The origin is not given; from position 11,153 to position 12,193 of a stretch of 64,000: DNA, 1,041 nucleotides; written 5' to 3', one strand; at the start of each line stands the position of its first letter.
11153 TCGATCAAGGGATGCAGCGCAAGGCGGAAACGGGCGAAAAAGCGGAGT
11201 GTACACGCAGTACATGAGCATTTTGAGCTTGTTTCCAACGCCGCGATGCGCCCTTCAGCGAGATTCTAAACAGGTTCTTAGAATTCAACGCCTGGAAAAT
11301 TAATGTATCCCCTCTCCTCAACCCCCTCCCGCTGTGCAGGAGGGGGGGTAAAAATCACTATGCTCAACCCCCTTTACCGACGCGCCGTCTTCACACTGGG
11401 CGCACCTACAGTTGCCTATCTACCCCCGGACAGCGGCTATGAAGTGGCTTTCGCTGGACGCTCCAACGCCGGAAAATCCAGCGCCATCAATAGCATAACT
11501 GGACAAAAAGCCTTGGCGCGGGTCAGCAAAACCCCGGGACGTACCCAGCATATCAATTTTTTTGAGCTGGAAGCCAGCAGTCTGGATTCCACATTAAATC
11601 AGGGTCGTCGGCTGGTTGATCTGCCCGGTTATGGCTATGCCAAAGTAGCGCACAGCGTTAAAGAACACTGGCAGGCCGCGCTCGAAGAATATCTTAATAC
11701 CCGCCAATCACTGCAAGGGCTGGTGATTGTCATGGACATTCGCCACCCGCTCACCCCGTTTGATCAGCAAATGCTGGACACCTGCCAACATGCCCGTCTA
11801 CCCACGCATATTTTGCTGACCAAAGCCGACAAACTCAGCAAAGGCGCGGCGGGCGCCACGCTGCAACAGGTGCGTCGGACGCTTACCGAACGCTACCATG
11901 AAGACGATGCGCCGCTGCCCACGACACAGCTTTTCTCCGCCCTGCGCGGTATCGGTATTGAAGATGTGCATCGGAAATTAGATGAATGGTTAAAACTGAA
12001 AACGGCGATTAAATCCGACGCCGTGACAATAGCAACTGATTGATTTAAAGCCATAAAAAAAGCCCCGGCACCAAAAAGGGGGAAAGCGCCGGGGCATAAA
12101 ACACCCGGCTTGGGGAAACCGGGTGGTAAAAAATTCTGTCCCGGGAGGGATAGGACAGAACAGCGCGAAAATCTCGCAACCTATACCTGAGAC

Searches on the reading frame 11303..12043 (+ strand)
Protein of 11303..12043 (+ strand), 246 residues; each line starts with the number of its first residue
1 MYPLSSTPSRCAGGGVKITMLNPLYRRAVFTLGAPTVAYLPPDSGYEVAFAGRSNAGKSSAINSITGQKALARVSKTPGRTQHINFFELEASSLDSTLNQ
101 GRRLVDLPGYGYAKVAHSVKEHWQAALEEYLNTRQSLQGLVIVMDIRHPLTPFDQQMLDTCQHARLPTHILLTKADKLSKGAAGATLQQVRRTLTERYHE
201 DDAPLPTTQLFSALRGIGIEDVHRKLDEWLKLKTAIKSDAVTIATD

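Call 10: search_protein_families(library=ncbifam, proteins=[window:11303-12043:+])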
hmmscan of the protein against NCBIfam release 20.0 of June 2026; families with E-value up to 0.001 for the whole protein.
window:11303-12043:+ (246 aa): 11 families
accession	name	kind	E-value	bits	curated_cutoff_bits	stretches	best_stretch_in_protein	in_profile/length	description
TIGR03598.1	GTPase_YsxC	equivalog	3.7e-66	222.4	124.45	1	29-226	2-185/186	ribosome biogenesis GTP-binding protein YihA/YsxC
NF003255.0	PRK04213.1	equivalog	4.4e-13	49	164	1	44-194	8-157/204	GTP-binding protein EngB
TIGR03594.1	GTPase_EngA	equivalog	1.5e-12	47.3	306.7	1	45-230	175-346/432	ribosome biogenesis GTPase Der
NF000908.1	PRK00089.1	equivalog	3e-09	36.6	237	1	48-232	6-169/291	GTPase Era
TIGR03918.1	GTP_HydF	equivalog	3.9e-09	35.8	325.55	1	47-183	9-133/392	[FeFe] hydrogenase H-cluster maturation GTPase HydF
TIGR00231.1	small_GTP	domain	3.2e-06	27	42.5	1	45-201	3-143/164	GTP-binding protein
TIGR00436.1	era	equivalog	1.1e-05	24.9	116.25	1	48-188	3-130/270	GTPase Era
NF003661.0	PRK05291.1-3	equivalog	4.4e-05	23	380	1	44-84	215-254/448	tRNA uridine-5-carboxymethylaminomethyl(34) synthesis GTPase MnmE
TIGR03596.1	GTPase_YlqF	equivalog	0.00011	21.7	208.2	0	50-91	123-163/276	ribosome biogenesis GTPase YlqF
TIGR00450.1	mnmE_trmE_thdF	equivalog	0.00012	21.3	252.6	1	43-177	207-328/446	tRNA uridine-5-carboxymethylaminomethyl(34) synthesis GTPase MnmE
TIGR03597.1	GTPase_YqeH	equivalog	0.00022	20.5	297.4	0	46-110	156-215/361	ribosome biogenesis GTPase YqeH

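Call 11: find_encoding_contigs(protein=window:11303-12043:+, flank=3000, max_places=6)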
Protein window:11303-12043:+ (246 aa): 8 contigs read that carry it; 6 places shown.
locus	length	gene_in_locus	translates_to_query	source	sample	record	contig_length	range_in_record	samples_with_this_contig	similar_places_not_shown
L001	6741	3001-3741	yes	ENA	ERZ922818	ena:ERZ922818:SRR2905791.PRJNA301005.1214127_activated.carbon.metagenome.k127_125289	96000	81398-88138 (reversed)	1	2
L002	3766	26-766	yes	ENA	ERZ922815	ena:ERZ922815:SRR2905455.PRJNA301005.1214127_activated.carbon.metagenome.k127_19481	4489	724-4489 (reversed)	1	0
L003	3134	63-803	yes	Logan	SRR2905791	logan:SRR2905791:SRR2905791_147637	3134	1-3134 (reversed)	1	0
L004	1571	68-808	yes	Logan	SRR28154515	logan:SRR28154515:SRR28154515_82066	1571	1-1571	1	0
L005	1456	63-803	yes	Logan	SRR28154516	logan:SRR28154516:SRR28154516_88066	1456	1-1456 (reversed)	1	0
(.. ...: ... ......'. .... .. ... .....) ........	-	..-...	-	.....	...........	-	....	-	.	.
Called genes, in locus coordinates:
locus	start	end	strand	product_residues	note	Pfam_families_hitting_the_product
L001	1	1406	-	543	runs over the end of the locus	PF02776:TPP_enzyme_N, PF00205:TPP_enzyme_M, PF02775:TPP_enzyme_C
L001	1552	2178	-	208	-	PF13192:Thioredoxin_3 (faint), PF13462:Thioredoxin_4, PF01323:DSBA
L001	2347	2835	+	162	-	PF00027:cNMP_binding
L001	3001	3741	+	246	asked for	PF00009:GTP_EFTU (faint), PF01926:MMR_HSR1, PF02421:FeoB_N (faint), PF03193:RsgA_GTPase (faint), PF00350:Dynamin_N (faint)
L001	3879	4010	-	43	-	-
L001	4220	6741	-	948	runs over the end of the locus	PF02739:5_3_exonuc_N, PF01367:5_3_exonuc, PF01612:DNA_pol_A_exo1, PF22619:DNA_polI_exo1, PF00476:DNA_pol_A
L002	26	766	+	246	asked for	PF00009:GTP_EFTU (faint), PF01926:MMR_HSR1, PF02421:FeoB_N (faint), PF03193:RsgA_GTPase (faint), PF00350:Dynamin_N (faint)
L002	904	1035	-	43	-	-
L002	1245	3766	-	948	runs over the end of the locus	PF02739:5_3_exonuc_N, PF01367:5_3_exonuc, PF01612:DNA_pol_A_exo1, PF22619:DNA_polI_exo1, PF00476:DNA_pol_A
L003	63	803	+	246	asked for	PF00009:GTP_EFTU (faint), PF01926:MMR_HSR1, PF02421:FeoB_N (faint), PF03193:RsgA_GTPase (faint), PF00350:Dynamin_N (faint)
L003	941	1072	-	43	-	-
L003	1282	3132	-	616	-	?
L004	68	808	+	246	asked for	PF00009:GTP_EFTU (faint), PF01926:MMR_HSR1, PF02421:FeoB_N (faint), PF03193:RsgA_GTPase (faint), PF00350:Dynamin_N (faint)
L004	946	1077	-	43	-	-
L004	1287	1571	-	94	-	?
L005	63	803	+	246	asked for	PF00009:GTP_EFTU (faint), PF01926:MMR_HSR1, PF02421:FeoB_N (faint), PF03193:RsgA_GTPase (faint), PF00350:Dynamin_N (faint)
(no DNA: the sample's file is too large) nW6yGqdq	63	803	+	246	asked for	PF00009:GTP_EFTU (faint), PF01926:MMR_HSR1, PF02421:FeoB_N (faint), PF03193:RsgA_GTPase (faint), PF00350:Dynamin_N (faint)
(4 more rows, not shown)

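Call 14: find_homologous_proteins(query=window:11303-12043:+, max_evalue=1e-30)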
Query window:11303-12043:+ (246 aa): 8000 proteins with E <= 1e-30 among 8000 candidates; the best 120 are listed.
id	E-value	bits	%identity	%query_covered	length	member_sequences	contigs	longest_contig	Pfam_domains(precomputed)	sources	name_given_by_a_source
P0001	1.5e-139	481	96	94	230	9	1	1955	PF01926.30,PF00350.30,PF02421.25,PF00009.34,PF03193.23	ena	-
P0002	1.2e-128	445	92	91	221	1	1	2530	PF01926.30,PF00350.30,PF02421.25,PF00009.34,PF03193.23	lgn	-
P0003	1.2e-124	432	82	91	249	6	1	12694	PF01926.30,PF00350.30,PF03193.23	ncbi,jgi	jgi:GTP-binding protein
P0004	1.6e-120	419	88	88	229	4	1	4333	PF01926.30,PF03193.23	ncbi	-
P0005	1.0e-119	416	86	89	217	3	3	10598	PF01926.30,PF00350.30,PF02421.25,PF00009.34,PF03193.23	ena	-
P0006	4.8e-117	407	86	87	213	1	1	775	PF01926.30,PF00009.34,PF03193.23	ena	-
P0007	2.1e-116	405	82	92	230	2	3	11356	PF01926.30,PF00350.30,PF03193.23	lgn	-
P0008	1.4e-111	389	84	89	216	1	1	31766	PF01926.30,PF02421.25,PF03193.23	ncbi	-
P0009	5.1e-104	365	80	86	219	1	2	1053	PF01926.30,PF02421.25,PF03193.23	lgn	-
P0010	3.3e-92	326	77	83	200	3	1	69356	PF01926.30,PF02421.25,PF03193.23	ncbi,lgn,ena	-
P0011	1.4e-83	298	68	86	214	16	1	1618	PF01926.30,PF02421.25,PF03193.23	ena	-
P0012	2.4e-83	297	69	86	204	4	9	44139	PF01926.30,PF00350.30,PF02421.25,PF00009.34,PF03193.23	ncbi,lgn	ncbi:MAG: ribosome biogenesis GTP-binding protein YihA/YsxC [Pseudomonadota bacterium]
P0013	1.3e-76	275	61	88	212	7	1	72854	PF01926.30,PF02421.25,PF03193.23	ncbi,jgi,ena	-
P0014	6.0e-73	263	58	87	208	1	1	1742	PF01926.30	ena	-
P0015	4.2e-72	260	58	87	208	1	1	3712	PF01926.30,PF03193.23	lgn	-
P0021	1.2e-69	252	60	87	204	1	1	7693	PF01926.30,PF02421.25,PF03193.23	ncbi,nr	ncbi:YihA family ribosome biogenesis GTP-binding protein [Ectothiorhodospiraceae bacterium WFHF3C12]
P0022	1.2e-69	252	59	87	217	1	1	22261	PF01926.30,PF03193.23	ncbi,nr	ncbi:MAG: YihA family ribosome biogenesis GTP-binding protein [Methylococcaceae bacterium]|nr:YihA f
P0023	1.3e-69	252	60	85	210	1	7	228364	PF01926.30,PF02421.25,PF03193.23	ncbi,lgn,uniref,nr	ncbi:putative GTP-binding protein EngB [wastewater metagenome]|uniref:Putative GTP-binding protein E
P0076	2.7e-66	241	57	87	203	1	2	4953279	PF01926.30,PF00350.30,PF03193.23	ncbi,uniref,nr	ncbi:YihA family ribosome biogenesis GTP-binding protein [Methylomonas koyamae]|uniref:Probable GTP-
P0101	5.2e-66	240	59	85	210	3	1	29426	PF01926.30,PF03193.23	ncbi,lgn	ncbi:MAG: ribosome biogenesis GTP-binding protein YihA/YsxC [Thiohalomonadaceae bacterium]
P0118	1.0e-65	239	58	86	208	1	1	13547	PF01926.30,PF03193.23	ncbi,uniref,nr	ncbi:ribosome biogenesis GTP-binding protein YihA/YsxC [Thiohalomonas denitrificans]|uniref:ribosome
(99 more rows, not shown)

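Call 15: find_encoding_contigs(protein=P0003, flank=2500, max_places=2)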
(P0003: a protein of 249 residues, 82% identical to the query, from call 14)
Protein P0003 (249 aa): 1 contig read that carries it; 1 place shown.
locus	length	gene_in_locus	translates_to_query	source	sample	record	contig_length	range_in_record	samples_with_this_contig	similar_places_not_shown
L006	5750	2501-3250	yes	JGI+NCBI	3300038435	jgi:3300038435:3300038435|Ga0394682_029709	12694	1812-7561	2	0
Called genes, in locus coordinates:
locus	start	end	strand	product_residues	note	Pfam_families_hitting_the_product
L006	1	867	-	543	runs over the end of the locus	PF02776:TPP_enzyme_N, PF00205:TPP_enzyme_M, PF02775:TPP_enzyme_C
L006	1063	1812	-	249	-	PF01323:DSBA, PF13192:Thioredoxin_3 (faint), PF13462:Thioredoxin_4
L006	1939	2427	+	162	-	PF00027:cNMP_binding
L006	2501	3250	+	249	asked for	PF03193:RsgA_GTPase (faint), PF00350:Dynamin_N (faint), PF01926:MMR_HSR1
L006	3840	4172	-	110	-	PF00462:Glutaredoxin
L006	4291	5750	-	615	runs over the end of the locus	PF13522:GATase_6, PF13537:GATase_7, PF00733:Asn_synthase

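Call 16: find_encoding_contigs(protein=P0008, flank=2500, max_places=2)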
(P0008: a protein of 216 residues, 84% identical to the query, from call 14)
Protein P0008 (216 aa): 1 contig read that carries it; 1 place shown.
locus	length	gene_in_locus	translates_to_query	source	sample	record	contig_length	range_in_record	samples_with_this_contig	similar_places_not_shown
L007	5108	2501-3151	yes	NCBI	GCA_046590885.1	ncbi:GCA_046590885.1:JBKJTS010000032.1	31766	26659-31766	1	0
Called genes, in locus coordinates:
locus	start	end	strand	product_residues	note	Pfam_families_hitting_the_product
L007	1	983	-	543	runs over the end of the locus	PF02776:TPP_enzyme_N, PF00205:TPP_enzyme_M, PF02775:TPP_enzyme_C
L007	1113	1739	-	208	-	PF13192:Thioredoxin_3 (faint), PF13462:Thioredoxin_4, PF01323:DSBA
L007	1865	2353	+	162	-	PF00027:cNMP_binding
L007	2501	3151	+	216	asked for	PF02421:FeoB_N (weak), PF03193:RsgA_GTPase (faint), PF01926:MMR_HSR1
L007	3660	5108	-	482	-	?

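Call 17: find_encoding_contigs(protein=P0010, flank=2500, max_places=2)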
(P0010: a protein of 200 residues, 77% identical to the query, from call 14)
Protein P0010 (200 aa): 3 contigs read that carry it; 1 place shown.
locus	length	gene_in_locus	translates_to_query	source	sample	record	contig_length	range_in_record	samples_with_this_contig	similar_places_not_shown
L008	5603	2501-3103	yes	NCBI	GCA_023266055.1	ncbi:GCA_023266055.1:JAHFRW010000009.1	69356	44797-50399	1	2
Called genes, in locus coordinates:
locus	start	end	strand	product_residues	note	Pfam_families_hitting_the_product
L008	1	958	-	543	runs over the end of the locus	PF02776:TPP_enzyme_N, PF00205:TPP_enzyme_M, PF02775:TPP_enzyme_C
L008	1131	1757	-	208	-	PF13192:Thioredoxin_3 (faint), PF13462:Thioredoxin_4, PF01323:DSBA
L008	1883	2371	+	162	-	PF00027:cNMP_binding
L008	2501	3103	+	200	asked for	PF03193:RsgA_GTPase (faint), PF01926:MMR_HSR1, PF02421:FeoB_N (weak)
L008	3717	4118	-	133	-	PF00903:Glyoxalase (weak)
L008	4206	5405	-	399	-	PF00266:Aminotran_5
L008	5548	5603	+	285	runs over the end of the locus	PF13557:Phenol_MetA_deg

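Call 18: find_encoding_contigs(protein=P0012, flank=2500, max_places=2)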
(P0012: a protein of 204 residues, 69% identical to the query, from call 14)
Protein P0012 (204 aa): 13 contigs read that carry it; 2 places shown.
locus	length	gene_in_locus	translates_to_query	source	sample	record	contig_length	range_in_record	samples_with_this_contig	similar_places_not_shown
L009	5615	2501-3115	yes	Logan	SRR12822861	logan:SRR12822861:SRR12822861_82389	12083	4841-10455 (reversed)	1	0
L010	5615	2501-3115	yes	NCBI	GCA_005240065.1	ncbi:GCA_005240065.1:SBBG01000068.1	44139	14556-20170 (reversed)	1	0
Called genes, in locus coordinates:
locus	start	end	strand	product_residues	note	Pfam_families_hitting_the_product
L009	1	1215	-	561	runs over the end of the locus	PF02776:TPP_enzyme_N, PF00205:TPP_enzyme_M, PF02775:TPP_enzyme_C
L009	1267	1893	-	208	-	PF13098:Thioredoxin_2 (faint), PF13192:Thioredoxin_3 (faint), PF13462:Thioredoxin_4, PF01323:DSBA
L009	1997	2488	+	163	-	PF00027:cNMP_binding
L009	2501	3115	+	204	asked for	PF03193:RsgA_GTPase (faint), PF00009:GTP_EFTU (faint), PF00350:Dynamin_N (faint), PF01926:MMR_HSR1, PF02421:FeoB_N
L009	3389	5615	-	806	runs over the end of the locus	PF02518:HATPase_c, PF00204:DNA_gyraseB, PF01751:Toprim, PF21249:GyrB_hook, PF18053:GyrB_insert, PF00986:DNA_gyraseB_C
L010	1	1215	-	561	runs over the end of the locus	PF02776:TPP_enzyme_N, PF00205:TPP_enzyme_M, PF02775:TPP_enzyme_C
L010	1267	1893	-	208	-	PF13098:Thioredoxin_2 (faint), PF13192:Thioredoxin_3 (faint), PF13462:Thioredoxin_4, PF01323:DSBA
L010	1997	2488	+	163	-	PF00027:cNMP_binding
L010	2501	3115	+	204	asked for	PF03193:RsgA_GTPase (faint), PF00009:GTP_EFTU (faint), PF00350:Dynamin_N (faint), PF01926:MMR_HSR1, PF02421:FeoB_N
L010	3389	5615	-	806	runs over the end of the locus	PF02518:HATPase_c, PF00204:DNA_gyraseB, PF01751:Toprim, PF21249:GyrB_hook, PF18053:GyrB_insert, PF00986:DNA_gyraseB_C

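Call 41: find_encoding_contigs(protein=P0013, flank=2500, max_places=1)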
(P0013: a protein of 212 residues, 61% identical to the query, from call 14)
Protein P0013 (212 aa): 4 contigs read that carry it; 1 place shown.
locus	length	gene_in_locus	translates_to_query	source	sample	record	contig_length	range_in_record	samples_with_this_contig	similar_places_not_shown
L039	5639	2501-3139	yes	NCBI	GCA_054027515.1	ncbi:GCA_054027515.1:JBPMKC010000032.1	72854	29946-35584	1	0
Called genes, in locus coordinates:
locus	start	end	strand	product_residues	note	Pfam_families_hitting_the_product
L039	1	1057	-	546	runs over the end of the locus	PF02776:TPP_enzyme_N, PF00205:TPP_enzyme_M, PF02775:TPP_enzyme_C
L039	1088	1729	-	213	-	PF13462:Thioredoxin_4, PF01323:DSBA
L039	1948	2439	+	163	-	PF00027:cNMP_binding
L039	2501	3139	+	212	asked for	PF03193:RsgA_GTPase (faint), PF02421:FeoB_N (faint), PF01926:MMR_HSR1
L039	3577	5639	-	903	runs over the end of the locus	PF02739:5_3_exonuc_N, PF01367:5_3_exonuc, PF01612:DNA_pol_A_exo1, PF22619:DNA_polI_exo1, PF00476:DNA_pol_A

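Call 42: find_encoding_contigs(protein=P0076, flank=2500, max_places=1)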
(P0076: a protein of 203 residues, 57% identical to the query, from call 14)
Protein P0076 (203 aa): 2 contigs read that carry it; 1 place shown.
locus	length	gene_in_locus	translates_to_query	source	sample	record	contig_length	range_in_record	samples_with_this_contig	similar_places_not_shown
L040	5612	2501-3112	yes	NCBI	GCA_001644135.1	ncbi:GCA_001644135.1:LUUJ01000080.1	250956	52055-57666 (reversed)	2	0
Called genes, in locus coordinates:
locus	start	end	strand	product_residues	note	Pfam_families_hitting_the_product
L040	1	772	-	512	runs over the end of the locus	PF20975:DGCcoil, PF00990:GGDEF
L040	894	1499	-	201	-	PF00085:Thioredoxin (faint), PF13192:Thioredoxin_3 (faint), PF13462:Thioredoxin_4, PF01323:DSBA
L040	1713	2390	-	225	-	PF00034:Cytochrom_C, PF13442:Cytochrome_CBB3 (weak), PF00034:Cytochrom_C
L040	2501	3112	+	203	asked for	PF03193:RsgA_GTPase (faint), PF00350:Dynamin_N (faint), PF01926:MMR_HSR1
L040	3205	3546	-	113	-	PF21173:DksA-like_N, PF01258:zf-dskA_traR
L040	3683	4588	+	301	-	PF20030:bpMoxR (weak), PF00004:AAA (weak), PF07726:AAA_3, PF07728:AAA_5, PF17863:AAA_lid_2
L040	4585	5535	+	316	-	PF01882:DUF58 (faint)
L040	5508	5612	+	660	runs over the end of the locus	PF11992:TgpA_N, PF01841:Transglut_core, PF13559:DUF4129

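Call 43: find_encoding_contigs(protein=P0118, flank=2500, max_places=1)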
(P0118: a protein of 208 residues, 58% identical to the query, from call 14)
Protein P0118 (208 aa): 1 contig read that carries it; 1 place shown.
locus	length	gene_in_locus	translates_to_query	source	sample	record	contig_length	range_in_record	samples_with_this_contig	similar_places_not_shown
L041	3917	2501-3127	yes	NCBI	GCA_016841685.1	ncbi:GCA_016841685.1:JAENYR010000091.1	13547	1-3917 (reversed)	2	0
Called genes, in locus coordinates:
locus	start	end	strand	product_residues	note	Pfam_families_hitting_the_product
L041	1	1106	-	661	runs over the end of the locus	PF05140:ResB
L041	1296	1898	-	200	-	PF00034:Cytochrom_C, PF13442:Cytochrome_CBB3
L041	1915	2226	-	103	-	PF13442:Cytochrome_CBB3, PF00034:Cytochrom_C (weak)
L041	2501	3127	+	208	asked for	PF03193:RsgA_GTPase (faint), PF01926:MMR_HSR1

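Call 44: find_encoding_contigs(protein=P0023, flank=2500, max_places=1)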
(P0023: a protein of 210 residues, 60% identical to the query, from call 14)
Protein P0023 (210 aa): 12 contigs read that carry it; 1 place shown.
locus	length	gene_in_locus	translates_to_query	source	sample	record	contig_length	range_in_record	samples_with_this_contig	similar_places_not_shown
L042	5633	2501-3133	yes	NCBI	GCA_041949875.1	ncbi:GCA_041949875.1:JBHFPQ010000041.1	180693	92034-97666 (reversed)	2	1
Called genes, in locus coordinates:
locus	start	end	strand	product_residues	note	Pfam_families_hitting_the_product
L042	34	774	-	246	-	PF03372:Exo_endo_phos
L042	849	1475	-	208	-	PF13462:Thioredoxin_4 (weak), PF01323:DSBA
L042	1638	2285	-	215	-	PF13442:Cytochrome_CBB3, PF00034:Cytochrom_C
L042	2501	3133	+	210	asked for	PF01926:MMR_HSR1, PF02421:FeoB_N (weak), PF03193:RsgA_GTPase (faint)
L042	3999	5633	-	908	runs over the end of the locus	PF02739:5_3_exonuc_N, PF01367:5_3_exonuc, PF01612:DNA_pol_A_exo1, PF22619:DNA_polI_exo1, PF00476:DNA_pol_A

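Call 83: search_dna_similar(query=window:11360-12043:+, collection=plasmids, mode=protein, max_evalue=1e-20, max_rows=40)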
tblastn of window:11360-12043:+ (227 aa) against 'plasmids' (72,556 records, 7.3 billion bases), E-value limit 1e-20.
Records with a match: 42; places in all: 42; records where one place covers at least 80% of the query: 35.
Best place of each record, by identity: <60% 42.
By first word of the organism name: Escherichia 4; Acinetobacter 4; Sinorhizobium 4; Salmonella 3; Proteus 2; Neisseria 2; Listeria 2; Legionella 1; Citrobacter 1; Aeromonas 1; and 18 more.
By predicted mobility (MOB-suite, as given by PLSDB): non-mobilizable 36; mobilizable 5; conjugative 1.
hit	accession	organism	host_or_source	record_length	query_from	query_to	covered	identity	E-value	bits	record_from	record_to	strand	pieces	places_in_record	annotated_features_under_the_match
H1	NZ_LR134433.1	Legionella adelaidensis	environmental,Cooling tower water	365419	1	211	93%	51.6%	4e-58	204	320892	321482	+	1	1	yihA: ribosome biogenesis GTP-binding protein YihA/YsxC | hypothetical protein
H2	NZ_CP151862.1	Citrobacter freundii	-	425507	1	211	93%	50.2%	7e-59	206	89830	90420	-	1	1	yihA: ribosome biogenesis GTP-binding protein YihA/YsxC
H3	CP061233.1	Escherichia coli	Sheep,cell culture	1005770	6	211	91%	51.5%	8e-59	206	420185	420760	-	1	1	YihA family ribosome biogenesis GTP-binding protein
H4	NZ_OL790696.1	Escherichia coli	-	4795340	6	211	91%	51.5%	8e-59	206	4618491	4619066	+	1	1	none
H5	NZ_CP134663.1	Escherichia coli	Larus michahellis,bacteria,cloaca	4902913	6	211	91%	51.5%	8e-59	206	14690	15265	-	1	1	none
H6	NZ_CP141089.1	Escherichia coli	Homo sapiens,Infected Human Urine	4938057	6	211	91%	51.5%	8e-59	206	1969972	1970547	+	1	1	none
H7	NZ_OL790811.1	Proteus mirabilis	-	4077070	6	211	91%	51.0%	3e-61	213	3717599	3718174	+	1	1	none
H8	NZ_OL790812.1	Proteus mirabilis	-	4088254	6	211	91%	51.0%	3e-61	213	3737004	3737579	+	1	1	none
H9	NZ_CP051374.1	Salmonella enterica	bovine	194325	6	211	91%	51.0%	9e-59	206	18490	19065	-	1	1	yihA: ribosome biogenesis GTP-binding protein YihA/YsxC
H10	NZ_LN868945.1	Salmonella enterica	Homo sapiens,feces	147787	6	211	91%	51.0%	2e-58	205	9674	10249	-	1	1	yihA: ribosome biogenesis GTP-binding protein YihA/YsxC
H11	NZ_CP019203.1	Salmonella enterica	environmental,creek water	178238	6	211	91%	51.0%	2e-58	205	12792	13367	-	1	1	yihA: ribosome biogenesis GTP-binding protein YihA/YsxC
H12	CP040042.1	Acinetobacter baumannii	Homo sapiens,blood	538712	7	203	87%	53.3%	1e-55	197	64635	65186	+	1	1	YihA family ribosome biogenesis GTP-binding protein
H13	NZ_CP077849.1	Acinetobacter baumannii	Homo sapiens,Rectal swab_P28_BU14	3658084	7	203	87%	53.3%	1e-55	197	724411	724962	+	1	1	none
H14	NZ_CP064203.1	Acinetobacter baumannii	Homo sapiens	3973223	7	203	87%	53.3%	1e-55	197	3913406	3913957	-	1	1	none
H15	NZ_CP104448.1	Acinetobacter baumannii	Homo sapiens,sputum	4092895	7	203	87%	53.3%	1e-55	197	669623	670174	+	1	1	none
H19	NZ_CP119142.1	Neisseria gonorrhoeae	Homo sapiens,whole organism,synovial ...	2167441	23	211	83%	50.3%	2e-49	179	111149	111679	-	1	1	none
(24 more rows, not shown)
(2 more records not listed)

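Call 84: get_annotated_region(hit=H19, flank=3000)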
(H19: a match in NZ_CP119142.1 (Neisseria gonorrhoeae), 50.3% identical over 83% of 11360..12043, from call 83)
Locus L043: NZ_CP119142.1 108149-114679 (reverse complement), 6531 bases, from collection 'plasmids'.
description: Neisseria gonorrhoeae strain 2022NG-0032 plasmid p2022NG-0032_1, complete sequence
organism: Neisseria gonorrhoeae (NCBI taxid 485)
taxonomy: Bacteria; Pseudomonadota; Betaproteobacteria; Neisseriales; Neisseriaceae; Neisseria; Neisseria gonorrhoeae
host: -; source: Homo sapiens,whole organism,synovial fluid; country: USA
typing (MOB-suite, as given by PLSDB): non-mobilizable
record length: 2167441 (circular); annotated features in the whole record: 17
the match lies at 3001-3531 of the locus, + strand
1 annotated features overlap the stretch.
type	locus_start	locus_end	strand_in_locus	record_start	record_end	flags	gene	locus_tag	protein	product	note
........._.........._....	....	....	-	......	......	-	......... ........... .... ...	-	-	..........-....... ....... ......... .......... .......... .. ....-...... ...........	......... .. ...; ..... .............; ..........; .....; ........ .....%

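Call 85: get_annotated_region(hit=H1, flank=3000)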
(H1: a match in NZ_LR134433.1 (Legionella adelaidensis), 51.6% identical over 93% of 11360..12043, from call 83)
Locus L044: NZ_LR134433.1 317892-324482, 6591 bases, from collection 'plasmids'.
description: Legionella adelaidensis strain NCTC12735 plasmid 24, complete sequence
organism: Legionella adelaidensis (NCBI taxid 45056)
taxonomy: Bacteria; Pseudomonadota; Gammaproteobacteria; Legionellales; Legionellaceae; Legionella; Legionella adelaidensis
host: -; source: environmental,Cooling tower water; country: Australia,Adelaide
typing (MOB-suite, as given by PLSDB): mobilizable; relaxase MOBH
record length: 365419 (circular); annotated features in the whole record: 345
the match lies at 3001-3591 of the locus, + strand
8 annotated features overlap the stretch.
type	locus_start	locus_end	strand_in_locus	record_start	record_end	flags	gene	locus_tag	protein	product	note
CDS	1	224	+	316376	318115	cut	-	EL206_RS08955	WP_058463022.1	ABC transporter permease subunit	GO:0055085 - transmembrane transport [Evidence IEA]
CDS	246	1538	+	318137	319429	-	-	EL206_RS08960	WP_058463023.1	nitrate/sulfonate/bicarbonate ABC transporter ATP-binding protein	-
CDS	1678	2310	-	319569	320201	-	-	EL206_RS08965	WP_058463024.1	thiol:disulfide interchange protein DsbA/DsbL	-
CDS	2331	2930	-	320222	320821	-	-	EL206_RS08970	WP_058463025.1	c-type cytochrome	-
CDS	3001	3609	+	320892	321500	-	yihA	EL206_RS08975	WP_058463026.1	ribosome biogenesis GTP-binding protein YihA/YsxC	GO:0042254 - ribosome biogenesis [Evidence IEA]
CDS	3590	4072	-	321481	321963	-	-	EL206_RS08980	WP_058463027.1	hypothetical protein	-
CDS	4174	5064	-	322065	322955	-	mmsB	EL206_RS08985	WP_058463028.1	3-hydroxyisobutyrate dehydrogenase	GO:0006574 - valine catabolic process [Evidence IEA]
CDS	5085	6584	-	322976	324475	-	-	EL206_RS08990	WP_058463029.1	CoA-acylating methylmalonate-semialdehyde dehydrogenase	-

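Call 86: get_annotated_region(hit=H12, flank=3000)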
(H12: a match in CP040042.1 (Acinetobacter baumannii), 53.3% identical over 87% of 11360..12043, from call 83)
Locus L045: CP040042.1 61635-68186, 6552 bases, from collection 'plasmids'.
description: Acinetobacter baumannii strain VB958 plasmid unnamed2, complete sequence
organism: Acinetobacter baumannii (NCBI taxid 470)
taxonomy: Bacteria; Pseudomonadota; Gammaproteobacteria; Moraxellales; Moraxellaceae; Acinetobacter; Acinetobacter baumannii
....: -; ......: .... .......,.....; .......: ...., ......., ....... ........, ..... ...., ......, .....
typing (MOB-suite, as given by PLSDB): non-mobilizable
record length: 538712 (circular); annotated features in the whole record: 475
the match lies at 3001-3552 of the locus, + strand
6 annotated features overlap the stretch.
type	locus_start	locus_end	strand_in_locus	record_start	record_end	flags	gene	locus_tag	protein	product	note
CDS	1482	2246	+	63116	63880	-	-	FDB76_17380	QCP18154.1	flavohemoprotein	-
CDS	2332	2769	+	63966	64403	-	-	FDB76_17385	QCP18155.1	Rrf2 family transcriptional regulator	-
CDS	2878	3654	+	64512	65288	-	-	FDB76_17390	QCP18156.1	YihA family ribosome biogenesis GTP-binding protein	-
CDS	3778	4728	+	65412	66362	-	-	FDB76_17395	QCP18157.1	metal-dependent hydrolase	-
CDS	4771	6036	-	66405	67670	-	-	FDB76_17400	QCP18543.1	dicarboxylate/amino acid:cation symporter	-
CDS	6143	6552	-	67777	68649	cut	-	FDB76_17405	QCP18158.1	acyl-CoA thioesterase II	-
